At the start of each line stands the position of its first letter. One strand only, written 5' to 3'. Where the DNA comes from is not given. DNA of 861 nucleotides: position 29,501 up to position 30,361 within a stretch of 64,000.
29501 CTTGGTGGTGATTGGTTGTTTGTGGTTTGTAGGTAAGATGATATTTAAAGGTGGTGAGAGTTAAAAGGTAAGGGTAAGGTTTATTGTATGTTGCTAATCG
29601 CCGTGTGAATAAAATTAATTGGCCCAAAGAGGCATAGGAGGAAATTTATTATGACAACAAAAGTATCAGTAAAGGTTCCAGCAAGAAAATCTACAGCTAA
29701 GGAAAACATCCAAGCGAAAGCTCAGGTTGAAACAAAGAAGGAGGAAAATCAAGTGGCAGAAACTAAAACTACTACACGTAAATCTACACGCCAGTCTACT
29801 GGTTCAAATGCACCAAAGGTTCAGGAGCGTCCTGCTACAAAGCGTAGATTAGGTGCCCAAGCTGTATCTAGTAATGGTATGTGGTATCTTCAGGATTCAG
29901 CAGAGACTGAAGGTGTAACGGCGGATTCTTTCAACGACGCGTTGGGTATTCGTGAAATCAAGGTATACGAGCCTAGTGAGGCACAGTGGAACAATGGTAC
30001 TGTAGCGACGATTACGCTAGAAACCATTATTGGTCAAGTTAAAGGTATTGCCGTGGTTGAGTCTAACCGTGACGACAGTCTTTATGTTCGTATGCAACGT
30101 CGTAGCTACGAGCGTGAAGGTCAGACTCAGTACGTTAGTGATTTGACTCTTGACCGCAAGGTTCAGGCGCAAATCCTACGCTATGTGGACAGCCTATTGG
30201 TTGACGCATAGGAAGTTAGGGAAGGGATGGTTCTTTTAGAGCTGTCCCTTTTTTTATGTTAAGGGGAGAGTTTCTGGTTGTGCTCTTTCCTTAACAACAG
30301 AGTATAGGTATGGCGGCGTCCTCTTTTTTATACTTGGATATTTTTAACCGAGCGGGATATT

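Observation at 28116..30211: Duplicated two-gene cassette: small membrane protein plus basic-N-terminus protein, present at 28.1-30.2 kb and 43.3-44.0 kb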

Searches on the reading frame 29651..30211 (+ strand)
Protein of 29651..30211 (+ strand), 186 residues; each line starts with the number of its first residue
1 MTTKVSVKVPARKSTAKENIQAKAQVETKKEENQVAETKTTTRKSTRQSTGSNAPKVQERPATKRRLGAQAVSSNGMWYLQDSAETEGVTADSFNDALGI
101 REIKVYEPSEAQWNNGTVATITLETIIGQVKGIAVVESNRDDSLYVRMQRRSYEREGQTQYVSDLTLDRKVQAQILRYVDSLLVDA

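Call 10: search_protein_families(library=phrogs, proteins=[window:29651-30211:+], max_evalue=0.01)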
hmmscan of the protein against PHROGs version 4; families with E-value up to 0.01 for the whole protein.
window:29651-30211:+ (186 aa): 0 families

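Call 11: search_protein_families(library=pfam, proteins=[window:29651-30211:+], max_evalue=0.1)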
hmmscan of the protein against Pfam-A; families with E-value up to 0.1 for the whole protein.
window:29651-30211:+ (186 aa): 1 family
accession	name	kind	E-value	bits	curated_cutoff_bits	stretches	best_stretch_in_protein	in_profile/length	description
PF05783.17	DLIC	-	0.0044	16.4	19.7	1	6-116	311-423/471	Dynein light intermediate chain (DLIC)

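Call 14: search_dna_similar(query=window:29651-30211:+, collection=phages, mode=protein, max_evalue=0.01, max_rows=30)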
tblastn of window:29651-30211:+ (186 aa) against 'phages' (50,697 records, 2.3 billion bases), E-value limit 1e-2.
Records with a match: 3; places in all: 3; records where one place covers at least 80% of the query: 1.
Best place of each record, by identity: <60% 3.
By first word of the organism name: Bacillus 3.
By host as written in the record: Bacillus australimaris sKR4M-27 1; Bacillus cereus BC102p 1; Bacillus cereus 1.
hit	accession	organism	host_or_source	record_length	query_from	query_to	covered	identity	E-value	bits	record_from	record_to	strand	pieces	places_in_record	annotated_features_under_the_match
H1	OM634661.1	Bacillus phage vB_BauM_KLEB27-3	Bacillus australimaris sKR4M-27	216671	11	185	94%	42.0%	2e-28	116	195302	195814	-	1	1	hypothetical protein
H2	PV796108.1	Bacillus phage Edson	Bacillus cereus BC102p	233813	62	183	66%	35.0%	3e-11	67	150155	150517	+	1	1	hypothetical protein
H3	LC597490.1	Bacillus phage vB_BceM_WH1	Bacillus cereus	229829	73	186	61%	34.8%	9e-12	68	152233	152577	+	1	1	hypothetical protein_gp145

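Call 16: get_annotated_region(hit=H1, flank=6000)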
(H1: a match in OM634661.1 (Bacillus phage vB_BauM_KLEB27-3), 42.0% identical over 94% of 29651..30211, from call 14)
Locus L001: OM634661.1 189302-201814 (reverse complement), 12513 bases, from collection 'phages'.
description: Bacillus phage vB_BauM_KLEB27-3, complete genome.
organism: Bacillus phage vB_BauM_KLEB27-3 (NCBI taxid 2927635)
taxonomy: Viruses; Duplodnaviria; Heunggongvirae; Uroviricota; Caudoviricetes
host: Bacillus australimaris sKR4M-27; source: water samples from gypsum karst lake Kirkilai; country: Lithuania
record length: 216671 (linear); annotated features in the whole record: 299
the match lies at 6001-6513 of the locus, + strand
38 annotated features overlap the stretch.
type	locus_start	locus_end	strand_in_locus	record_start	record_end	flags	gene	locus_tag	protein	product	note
CDS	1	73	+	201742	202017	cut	-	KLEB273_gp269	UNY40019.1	hypothetical protein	-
CDS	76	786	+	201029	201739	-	-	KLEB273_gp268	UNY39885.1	hypothetical protein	-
CDS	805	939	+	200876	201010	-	-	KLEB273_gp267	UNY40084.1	hypothetical protein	-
CDS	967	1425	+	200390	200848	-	-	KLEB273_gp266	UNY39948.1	single-stranded DNA-binding protein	-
CDS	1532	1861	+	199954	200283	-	-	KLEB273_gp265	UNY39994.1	hypothetical protein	-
CDS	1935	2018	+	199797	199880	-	-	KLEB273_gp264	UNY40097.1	hypothetical protein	-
CDS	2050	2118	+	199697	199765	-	-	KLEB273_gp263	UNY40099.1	hypothetical protein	-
CDS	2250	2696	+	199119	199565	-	-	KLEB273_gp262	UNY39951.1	hypothetical protein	-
CDS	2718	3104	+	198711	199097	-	-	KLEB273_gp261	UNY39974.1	hypothetical protein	-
CDS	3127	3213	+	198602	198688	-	-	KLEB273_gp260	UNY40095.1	hypothetical protein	-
CDS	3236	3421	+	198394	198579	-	-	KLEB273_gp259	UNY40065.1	hypothetical protein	-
CDS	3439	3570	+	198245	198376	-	-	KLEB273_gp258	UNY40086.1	hypothetical protein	-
CDS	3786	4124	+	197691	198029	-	-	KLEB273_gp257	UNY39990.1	hypothetical protein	-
CDS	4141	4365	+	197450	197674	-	-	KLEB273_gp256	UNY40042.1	hypothetical protein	-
CDS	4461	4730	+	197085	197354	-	-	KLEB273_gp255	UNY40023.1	hypothetical protein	-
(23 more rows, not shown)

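Call 17: get_annotated_region(hit=H2, flank=6000)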
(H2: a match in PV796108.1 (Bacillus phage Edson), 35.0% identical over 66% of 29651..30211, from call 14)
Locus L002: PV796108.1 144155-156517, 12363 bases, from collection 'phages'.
description: Bacillus phage Edson, complete genome.
organism: Bacillus phage Edson (NCBI taxid 3442624)
taxonomy: Viruses; Duplodnaviria; Heunggongvirae; Uroviricota; Caudoviricetes
host: Bacillus cereus BC102p; source: -; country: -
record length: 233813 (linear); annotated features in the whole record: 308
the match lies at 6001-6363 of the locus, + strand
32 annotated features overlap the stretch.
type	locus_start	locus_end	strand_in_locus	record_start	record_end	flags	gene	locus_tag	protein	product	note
CDS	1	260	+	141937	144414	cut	-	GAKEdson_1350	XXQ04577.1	hypothetical protein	prediction:MetaGeneAnnotator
CDS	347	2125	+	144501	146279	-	-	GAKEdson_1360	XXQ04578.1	hypothetical protein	prediction:MetaGeneAnnotator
CDS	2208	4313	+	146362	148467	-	-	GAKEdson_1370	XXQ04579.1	hypothetical protein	prediction:MetaGeneAnnotator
CDS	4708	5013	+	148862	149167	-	-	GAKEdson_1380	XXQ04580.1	hypothetical protein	prediction:MetaGeneAnnotator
CDS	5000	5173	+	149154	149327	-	-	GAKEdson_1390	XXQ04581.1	hypothetical protein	prediction:MetaGeneAnnotator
CDS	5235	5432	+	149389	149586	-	-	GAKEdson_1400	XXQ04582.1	hypothetical protein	prediction:MetaGeneAnnotator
CDS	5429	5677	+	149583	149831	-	-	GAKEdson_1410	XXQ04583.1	hypothetical protein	prediction:MetaGeneAnnotator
CDS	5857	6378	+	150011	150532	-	-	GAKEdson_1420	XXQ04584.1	hypothetical protein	prediction:MetaGeneAnnotator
CDS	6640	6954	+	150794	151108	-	-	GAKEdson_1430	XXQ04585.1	hypothetical protein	prediction:MetaGeneAnnotator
CDS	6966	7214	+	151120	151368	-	-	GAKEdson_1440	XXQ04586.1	hypothetical protein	prediction:MetaGeneAnnotator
CDS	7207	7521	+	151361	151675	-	-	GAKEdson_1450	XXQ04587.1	hypothetical protein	prediction:MetaGeneAnnotator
CDS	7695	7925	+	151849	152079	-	-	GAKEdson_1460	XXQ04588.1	hypothetical protein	prediction:MetaGeneAnnotator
CDS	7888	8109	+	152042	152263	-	-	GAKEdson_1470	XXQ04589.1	hypothetical protein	prediction:MetaGeneAnnotator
CDS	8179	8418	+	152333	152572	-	-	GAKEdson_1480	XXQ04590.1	hypothetical protein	prediction:MetaGeneAnnotator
CDS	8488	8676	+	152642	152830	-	-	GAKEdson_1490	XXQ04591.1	hypothetical protein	prediction:MetaGeneAnnotator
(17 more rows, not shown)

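Call 25: find_homologous_proteins(query=window:29651-30211:+, max_evalue=0.001)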
Query window:29651-30211:+ (186 aa): 14 proteins with E <= 0.001 among 77 candidates.
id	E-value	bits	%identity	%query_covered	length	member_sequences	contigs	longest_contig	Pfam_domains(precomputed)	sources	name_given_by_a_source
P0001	3.0e-110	383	100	100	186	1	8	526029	-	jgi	jgi:hypothetical protein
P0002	7.3e-94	330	91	98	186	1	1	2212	-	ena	-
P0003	9.4e-83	294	83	98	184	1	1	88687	-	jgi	jgi:hypothetical protein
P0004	7.1e-82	291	80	100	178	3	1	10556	-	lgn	-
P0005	4.6e-80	285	77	98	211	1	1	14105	-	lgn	-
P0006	2.6e-75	270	73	100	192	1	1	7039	-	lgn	-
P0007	1.3e-55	206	58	94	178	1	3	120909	-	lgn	-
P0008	4.4e-54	201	64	88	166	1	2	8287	-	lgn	-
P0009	8.3e-54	200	63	84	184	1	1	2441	-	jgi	jgi:hypothetical protein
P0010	3.3e-53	198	61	84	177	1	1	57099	-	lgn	-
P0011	3.2e-50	188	55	90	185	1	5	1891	-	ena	-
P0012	1.0e-49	187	54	97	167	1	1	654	-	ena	-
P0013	2.1e-49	186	58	86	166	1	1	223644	-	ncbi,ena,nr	ncbi:hypothetical protein QO179_25010 [Bacillus stercoris]|nr:hypothetical protein [Bacillus stercor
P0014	1.1e-45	174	80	55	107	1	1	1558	-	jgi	jgi:hypothetical protein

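Call 31: find_encoding_contigs(protein=P0001, flank=10000, max_places=4)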
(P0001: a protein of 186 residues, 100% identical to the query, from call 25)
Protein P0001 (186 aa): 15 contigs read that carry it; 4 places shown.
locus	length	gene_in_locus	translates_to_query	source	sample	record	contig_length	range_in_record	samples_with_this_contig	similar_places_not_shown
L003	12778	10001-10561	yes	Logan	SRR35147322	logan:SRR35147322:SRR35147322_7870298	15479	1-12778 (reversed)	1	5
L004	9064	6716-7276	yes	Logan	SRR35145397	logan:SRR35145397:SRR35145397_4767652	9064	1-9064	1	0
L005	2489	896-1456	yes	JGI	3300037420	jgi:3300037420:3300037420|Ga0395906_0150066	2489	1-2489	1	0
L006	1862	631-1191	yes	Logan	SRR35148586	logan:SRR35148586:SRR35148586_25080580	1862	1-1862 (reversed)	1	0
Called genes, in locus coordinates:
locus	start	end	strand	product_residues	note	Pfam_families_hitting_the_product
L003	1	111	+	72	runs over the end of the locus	-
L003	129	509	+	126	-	-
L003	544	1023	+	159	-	-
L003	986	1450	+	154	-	-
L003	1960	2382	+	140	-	-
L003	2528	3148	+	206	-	-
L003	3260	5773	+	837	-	-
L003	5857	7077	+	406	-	-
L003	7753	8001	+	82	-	-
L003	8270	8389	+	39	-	-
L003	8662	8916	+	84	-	-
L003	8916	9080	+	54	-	-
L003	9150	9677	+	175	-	-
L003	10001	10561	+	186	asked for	-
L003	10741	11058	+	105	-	-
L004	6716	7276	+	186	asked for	-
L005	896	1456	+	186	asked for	-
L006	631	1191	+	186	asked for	-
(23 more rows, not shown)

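Call 36: predict_structure(alignment_id=A1)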
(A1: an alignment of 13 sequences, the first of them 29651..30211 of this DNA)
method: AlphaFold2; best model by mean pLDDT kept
length: 186 residues; sequences in the alignment: 13
mean_pLDDT: 67.4   pTM: 0.56
mean pLDDT of the five models: 67.4, 66.2, 66.0, 65.1, 64.6
residues with pLDDT >= 90: 49; 70-90: 58; 50-70: 7; < 50: 72
segments of 3 or more residues with pLDDT < 50: 1-56, 59-73
pLDDT, mean of each block of 10 residues (from residue 1): 39 39 33 31 38 45 41 65 85 94 91 86 93 86 84 86 86 93 66
secondary structure, 60 per line:
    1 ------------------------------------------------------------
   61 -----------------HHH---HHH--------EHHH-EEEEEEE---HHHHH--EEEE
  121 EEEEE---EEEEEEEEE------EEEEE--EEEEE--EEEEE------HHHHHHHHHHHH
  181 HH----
elements in order: E100-106 H110-114 E117-125 E129-137 E144-148 E151-155 E158-162 H169-182

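Call 38: search_protein_representatives(alignment_id=A1)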
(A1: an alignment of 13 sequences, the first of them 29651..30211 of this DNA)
Query: 13 sequences, 179 profile positions. Proteins with E-value up to 0.001 (for the whole library): 155; up to 1e-10: 89; up to 1e-30: 20. The best 150 are listed.
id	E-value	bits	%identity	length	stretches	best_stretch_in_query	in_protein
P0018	3.6e-115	398.2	-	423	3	63-176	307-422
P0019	1.5e-66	239.8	-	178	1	3-179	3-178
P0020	6.3e-57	208.5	-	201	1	7-178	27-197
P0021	1.8e-52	194.0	-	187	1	3-178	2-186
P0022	1.1e-44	168.5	-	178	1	6-178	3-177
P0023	8.6e-44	165.7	-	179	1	5-178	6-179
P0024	4.8e-43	163.2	-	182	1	5-178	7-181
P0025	1.4e-39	152.0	-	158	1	31-178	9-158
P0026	3.0e-39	150.9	-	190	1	45-178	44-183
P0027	3.6e-39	150.6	-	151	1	40-178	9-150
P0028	1.4e-38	148.7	-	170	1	18-177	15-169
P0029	1.7e-38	148.5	-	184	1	25-178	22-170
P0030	1.7e-37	145.1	-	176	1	14-179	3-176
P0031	2.4e-36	141.4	-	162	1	28-178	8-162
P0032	1.5e-35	138.8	-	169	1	19-179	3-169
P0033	7.7e-34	133.3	-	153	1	50-176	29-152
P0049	4.1e-23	98.3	-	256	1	65-177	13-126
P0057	5.1e-21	91.5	-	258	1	64-174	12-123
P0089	2.7e-13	66.3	-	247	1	62-174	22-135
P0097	4.9e-12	62.2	-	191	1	57-176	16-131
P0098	6.2e-12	61.9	-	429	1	62-177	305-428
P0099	8.5e-12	61.4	-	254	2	62-176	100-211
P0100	8.6e-12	61.4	-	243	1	53-173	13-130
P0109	5.1e-10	55.7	-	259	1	62-176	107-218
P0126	2.3e-08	50.3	-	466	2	66-172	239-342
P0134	6.9e-07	45.4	-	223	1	50-176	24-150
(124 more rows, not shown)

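Call 41: search_protein_families(library=pfam, alignment_id=A2, max_evalue=0.001)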
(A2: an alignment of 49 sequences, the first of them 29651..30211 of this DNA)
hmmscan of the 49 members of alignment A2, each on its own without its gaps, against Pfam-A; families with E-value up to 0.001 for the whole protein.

A. member 1, window:29651-30211:+ (186 aa): 0 families

B. families by the number of members that match (of 49 scanned): 0 families

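Call 44: search_solved_structures(query=A1, max_evalue=10, show_alignments=2)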
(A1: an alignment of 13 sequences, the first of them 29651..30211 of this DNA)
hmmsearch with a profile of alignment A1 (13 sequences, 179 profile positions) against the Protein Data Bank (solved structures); distinct sequences matched with E-value up to 10: 2.
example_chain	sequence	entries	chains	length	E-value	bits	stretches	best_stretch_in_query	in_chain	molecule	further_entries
6n16_B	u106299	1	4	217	0.6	13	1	93-115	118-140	antibody 0PV-b.01 Fab light chain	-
6ot1_L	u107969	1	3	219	0.61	13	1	93-115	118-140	0PV-b.01 light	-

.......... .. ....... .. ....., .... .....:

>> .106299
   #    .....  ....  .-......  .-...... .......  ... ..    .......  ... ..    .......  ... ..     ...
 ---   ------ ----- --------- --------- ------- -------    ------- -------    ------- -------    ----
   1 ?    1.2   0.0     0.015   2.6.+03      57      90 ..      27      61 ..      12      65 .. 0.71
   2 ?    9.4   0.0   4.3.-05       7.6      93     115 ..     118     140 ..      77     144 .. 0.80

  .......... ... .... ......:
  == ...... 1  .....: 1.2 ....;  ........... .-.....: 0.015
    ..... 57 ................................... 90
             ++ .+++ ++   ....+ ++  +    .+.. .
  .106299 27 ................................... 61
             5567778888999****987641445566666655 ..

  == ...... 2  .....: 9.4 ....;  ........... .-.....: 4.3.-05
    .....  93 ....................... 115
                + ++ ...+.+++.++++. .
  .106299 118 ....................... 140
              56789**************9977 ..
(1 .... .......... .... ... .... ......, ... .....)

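Call 51: find_encoding_contigs(protein=P0003, flank=10000, max_places=2)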
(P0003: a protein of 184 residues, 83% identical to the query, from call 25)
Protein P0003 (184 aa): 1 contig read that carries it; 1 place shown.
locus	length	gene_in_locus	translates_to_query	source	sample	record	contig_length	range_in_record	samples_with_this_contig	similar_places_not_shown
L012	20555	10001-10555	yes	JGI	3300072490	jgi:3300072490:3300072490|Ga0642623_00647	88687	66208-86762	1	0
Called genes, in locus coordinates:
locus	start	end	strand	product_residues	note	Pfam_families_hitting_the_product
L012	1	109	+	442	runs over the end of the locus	-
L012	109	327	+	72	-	-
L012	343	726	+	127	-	-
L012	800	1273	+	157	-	-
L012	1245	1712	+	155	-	-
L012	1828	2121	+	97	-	-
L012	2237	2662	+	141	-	-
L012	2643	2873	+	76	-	-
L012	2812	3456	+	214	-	-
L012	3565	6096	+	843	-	-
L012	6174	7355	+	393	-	-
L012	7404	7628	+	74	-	-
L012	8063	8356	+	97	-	-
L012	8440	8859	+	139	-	-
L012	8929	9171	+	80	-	-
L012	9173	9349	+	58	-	-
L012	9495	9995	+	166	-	PF13392:HNH_3, PF13560:HTH_31 (weak), PF01381:HTH_3, PF12844:HTH_19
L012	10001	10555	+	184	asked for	-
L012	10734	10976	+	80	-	-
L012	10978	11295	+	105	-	-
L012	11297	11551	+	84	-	-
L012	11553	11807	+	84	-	-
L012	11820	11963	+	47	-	-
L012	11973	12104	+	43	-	-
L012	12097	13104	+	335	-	PF01145:Band_7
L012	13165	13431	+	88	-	-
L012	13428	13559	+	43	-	-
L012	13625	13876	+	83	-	-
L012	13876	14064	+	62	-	-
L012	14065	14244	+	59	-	-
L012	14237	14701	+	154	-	-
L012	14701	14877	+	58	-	-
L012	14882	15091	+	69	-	-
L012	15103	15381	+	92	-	-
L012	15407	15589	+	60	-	-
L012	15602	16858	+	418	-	PF01743:PolyA_pol, PF12627:PolyA_pol_RNAbd (weak), PF01966:HD (weak)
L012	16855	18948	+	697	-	PF26675:DUF8224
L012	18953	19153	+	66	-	-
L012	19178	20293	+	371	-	PF05673:DUF815 (weak), PF00004:AAA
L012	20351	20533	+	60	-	-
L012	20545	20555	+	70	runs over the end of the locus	-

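Call 52: find_encoding_contigs(protein=P0007, flank=10000, max_places=2)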
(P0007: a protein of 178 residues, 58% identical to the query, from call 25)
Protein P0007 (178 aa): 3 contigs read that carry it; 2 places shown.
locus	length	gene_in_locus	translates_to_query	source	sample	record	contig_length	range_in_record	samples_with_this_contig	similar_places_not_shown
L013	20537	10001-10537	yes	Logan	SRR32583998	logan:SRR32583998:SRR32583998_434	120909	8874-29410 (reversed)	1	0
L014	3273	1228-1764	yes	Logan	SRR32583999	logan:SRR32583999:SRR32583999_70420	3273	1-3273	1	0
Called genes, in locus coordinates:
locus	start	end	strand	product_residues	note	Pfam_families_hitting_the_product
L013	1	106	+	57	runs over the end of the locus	-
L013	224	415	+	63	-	-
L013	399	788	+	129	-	-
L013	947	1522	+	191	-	-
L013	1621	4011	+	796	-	-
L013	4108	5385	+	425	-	-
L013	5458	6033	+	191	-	-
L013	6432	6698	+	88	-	-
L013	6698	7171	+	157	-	-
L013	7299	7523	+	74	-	-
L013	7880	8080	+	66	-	-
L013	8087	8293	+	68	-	-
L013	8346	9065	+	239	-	PF02585:PIG-L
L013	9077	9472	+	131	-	-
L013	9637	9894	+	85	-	-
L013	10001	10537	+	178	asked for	-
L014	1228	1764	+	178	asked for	-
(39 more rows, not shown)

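Call 53: find_encoding_contigs(protein=P0013, flank=10000, max_places=2)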
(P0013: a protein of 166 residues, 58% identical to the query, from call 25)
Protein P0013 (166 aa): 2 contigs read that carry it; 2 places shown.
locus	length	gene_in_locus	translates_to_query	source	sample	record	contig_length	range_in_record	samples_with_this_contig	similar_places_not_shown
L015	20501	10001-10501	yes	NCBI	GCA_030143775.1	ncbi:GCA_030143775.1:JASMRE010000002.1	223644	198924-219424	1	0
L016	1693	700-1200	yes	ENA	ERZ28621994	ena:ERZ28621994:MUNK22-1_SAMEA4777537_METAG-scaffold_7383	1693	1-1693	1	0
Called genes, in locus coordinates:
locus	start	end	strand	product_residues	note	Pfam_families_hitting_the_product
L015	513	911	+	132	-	-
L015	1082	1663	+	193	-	-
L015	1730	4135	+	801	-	-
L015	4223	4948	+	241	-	-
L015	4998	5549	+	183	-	-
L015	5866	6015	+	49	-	-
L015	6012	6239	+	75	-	-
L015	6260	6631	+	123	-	-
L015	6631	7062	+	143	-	-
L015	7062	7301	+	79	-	-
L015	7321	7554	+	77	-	-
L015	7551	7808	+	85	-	-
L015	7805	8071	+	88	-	-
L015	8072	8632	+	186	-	-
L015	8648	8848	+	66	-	-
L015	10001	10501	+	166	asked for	-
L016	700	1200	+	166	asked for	-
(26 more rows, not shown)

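Call 54: find_encoding_contigs(protein=P0010, flank=10000, max_places=2)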
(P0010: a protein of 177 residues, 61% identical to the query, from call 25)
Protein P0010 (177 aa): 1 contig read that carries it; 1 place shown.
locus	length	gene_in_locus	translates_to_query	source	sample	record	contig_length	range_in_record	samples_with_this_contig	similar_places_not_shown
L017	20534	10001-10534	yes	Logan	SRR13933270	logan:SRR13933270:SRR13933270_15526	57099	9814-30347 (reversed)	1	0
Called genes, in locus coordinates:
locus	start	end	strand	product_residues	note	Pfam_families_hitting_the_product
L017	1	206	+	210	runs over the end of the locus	-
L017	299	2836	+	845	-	-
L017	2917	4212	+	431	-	-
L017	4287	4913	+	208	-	-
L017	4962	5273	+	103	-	-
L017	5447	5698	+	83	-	-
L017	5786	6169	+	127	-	-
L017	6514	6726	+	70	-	-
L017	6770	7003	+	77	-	-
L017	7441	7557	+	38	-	-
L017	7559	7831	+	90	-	-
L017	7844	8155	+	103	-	-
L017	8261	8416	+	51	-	-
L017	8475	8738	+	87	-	-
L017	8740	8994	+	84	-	-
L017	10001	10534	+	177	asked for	-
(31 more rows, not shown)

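Call 58: find_related_loci(query=A1, collection=viral_contigs, flank=8000)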
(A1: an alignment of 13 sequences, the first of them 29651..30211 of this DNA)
Query A1 (186 aa) in viral_contigs; peptide patterns used: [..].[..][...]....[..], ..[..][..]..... (x = any residue, [..] = any of these).
4 stretches matched a pattern, but none encodes a relative of the query by tblastn (E <= 1e-3).
